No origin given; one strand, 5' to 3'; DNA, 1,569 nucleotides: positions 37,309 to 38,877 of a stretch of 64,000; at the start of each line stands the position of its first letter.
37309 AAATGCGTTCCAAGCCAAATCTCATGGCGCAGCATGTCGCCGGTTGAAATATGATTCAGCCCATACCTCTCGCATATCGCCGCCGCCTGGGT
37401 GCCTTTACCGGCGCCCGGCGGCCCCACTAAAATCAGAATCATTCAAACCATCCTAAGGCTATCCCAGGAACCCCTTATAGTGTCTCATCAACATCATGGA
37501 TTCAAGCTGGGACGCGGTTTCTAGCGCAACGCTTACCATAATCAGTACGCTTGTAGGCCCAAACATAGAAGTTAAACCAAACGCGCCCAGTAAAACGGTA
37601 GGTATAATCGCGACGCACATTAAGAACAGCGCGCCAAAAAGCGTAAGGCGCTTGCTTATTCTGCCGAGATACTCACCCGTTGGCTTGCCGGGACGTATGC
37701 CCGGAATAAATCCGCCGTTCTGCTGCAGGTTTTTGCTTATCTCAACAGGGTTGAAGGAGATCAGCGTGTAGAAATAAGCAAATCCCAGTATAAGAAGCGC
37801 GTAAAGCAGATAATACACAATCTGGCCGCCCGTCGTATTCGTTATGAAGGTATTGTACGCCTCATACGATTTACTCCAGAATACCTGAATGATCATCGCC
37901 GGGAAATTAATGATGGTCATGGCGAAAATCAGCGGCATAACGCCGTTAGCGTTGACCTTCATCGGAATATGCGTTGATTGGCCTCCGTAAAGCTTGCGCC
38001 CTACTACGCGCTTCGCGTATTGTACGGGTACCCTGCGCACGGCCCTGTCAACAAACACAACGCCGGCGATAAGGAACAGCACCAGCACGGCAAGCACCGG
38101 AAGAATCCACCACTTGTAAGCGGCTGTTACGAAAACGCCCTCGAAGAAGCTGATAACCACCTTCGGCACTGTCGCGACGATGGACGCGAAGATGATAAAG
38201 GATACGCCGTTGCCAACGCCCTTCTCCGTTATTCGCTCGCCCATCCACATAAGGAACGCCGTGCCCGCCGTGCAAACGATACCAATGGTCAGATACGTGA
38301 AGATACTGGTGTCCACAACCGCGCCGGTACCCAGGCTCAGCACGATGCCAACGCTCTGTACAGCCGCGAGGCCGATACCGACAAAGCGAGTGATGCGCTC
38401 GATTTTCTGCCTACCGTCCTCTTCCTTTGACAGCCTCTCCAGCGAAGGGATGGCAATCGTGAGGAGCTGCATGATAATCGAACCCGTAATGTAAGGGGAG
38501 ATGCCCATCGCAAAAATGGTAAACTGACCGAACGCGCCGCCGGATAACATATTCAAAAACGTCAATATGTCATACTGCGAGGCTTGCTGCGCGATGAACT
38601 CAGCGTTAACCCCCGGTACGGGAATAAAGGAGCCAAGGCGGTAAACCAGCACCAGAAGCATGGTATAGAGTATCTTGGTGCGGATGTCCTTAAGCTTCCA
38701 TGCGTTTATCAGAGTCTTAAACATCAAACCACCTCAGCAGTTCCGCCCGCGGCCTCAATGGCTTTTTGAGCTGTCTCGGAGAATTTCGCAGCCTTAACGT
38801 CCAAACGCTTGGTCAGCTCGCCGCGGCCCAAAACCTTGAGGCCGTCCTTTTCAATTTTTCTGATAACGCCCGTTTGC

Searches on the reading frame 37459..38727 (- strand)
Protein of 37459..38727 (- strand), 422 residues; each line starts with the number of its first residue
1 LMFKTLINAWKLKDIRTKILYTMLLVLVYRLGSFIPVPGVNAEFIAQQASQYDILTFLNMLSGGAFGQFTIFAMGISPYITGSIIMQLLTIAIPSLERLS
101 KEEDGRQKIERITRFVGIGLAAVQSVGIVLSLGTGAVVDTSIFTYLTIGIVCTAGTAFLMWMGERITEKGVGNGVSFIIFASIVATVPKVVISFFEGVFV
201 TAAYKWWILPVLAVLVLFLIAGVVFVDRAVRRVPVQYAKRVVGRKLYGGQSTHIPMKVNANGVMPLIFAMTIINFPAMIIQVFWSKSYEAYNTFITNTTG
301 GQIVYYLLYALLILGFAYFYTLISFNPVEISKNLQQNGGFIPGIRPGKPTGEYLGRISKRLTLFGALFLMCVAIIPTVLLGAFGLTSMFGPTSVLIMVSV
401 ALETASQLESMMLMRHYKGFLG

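Call 79: search_protein_families(library=pfam, proteins=[window:37459-38727:-], max_evalue=0.00001)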
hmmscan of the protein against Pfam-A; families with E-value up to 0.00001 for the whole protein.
window:37459-38727:- (422 aa): 1 family
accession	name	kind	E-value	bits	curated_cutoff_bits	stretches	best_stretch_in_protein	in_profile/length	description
PF00344.25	SecY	-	2.1e-104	349.6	32.2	1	70-404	1-305/306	SecY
